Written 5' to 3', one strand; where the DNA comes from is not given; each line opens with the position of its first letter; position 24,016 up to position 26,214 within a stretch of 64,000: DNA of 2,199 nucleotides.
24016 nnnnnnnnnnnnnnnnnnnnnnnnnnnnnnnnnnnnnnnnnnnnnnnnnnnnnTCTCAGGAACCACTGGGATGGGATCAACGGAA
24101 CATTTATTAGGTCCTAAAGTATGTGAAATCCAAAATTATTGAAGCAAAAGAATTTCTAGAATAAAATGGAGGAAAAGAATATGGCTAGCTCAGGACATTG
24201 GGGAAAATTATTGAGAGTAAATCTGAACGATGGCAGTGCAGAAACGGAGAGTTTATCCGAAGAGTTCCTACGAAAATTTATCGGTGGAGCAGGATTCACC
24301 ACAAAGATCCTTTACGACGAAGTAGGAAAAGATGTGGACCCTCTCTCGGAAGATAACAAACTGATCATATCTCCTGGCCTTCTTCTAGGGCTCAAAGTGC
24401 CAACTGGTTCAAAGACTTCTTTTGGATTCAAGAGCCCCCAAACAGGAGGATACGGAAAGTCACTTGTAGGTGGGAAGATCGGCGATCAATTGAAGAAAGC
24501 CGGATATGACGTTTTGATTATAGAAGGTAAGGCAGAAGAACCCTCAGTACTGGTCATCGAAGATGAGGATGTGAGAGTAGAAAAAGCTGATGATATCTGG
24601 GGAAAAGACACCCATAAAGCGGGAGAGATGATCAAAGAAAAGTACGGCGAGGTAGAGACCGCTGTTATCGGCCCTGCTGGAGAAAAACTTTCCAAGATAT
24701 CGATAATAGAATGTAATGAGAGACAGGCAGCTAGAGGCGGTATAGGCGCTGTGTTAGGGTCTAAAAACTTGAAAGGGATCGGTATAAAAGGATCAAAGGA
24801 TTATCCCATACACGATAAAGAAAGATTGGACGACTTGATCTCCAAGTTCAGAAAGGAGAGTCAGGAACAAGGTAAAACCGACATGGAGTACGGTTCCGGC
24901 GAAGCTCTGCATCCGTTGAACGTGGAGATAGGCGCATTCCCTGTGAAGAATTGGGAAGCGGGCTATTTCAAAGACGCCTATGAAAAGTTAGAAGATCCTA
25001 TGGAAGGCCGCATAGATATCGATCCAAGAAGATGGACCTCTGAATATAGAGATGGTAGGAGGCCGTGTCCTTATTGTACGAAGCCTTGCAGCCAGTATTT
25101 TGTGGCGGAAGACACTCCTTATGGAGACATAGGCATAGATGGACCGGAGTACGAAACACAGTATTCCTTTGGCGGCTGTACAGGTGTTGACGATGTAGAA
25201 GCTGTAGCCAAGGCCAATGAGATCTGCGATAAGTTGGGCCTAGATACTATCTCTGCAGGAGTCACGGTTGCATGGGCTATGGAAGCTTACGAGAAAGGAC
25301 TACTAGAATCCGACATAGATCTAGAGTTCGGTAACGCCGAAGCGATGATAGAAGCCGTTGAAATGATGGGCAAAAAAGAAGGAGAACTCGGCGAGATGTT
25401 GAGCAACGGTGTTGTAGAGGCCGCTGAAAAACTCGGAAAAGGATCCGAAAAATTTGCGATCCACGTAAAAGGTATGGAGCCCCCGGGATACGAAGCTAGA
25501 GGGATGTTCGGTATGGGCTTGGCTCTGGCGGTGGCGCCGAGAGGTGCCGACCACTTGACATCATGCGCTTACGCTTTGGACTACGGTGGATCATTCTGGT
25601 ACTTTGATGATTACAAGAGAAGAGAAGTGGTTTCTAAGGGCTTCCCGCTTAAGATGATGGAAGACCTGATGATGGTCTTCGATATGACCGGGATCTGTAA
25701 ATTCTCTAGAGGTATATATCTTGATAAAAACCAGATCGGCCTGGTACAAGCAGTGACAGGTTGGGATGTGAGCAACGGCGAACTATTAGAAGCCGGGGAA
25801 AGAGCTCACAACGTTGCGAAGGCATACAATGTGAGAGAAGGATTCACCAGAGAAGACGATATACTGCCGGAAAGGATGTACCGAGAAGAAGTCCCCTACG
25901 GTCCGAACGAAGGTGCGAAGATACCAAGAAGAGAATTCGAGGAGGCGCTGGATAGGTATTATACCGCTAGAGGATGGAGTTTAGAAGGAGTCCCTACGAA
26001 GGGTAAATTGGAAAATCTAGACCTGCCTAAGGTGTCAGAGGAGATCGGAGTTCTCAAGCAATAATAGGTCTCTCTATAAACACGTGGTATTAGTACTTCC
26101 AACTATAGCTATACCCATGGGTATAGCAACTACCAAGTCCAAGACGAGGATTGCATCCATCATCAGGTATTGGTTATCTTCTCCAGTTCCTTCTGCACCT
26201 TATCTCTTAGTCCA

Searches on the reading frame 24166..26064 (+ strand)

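Call 12: search_protein_families(library=pfam, proteins=[window:24166-26064:+], max_evalue=0.001)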
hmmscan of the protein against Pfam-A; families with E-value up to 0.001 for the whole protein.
window:24166-26064:+ (632 aa): 2 families
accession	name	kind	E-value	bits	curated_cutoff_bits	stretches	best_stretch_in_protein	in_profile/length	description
PF01314.23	AFOR_C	-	2.2e-114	383.1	27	1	228-620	6-385/385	Aldehyde ferredoxin oxidoreductase, domains 2 & 3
PF02730.20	AFOR_N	-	1.7e-71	240.5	29.8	1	13-209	1-198/199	Aldehyde ferredoxin oxidoreductase, N-terminal domain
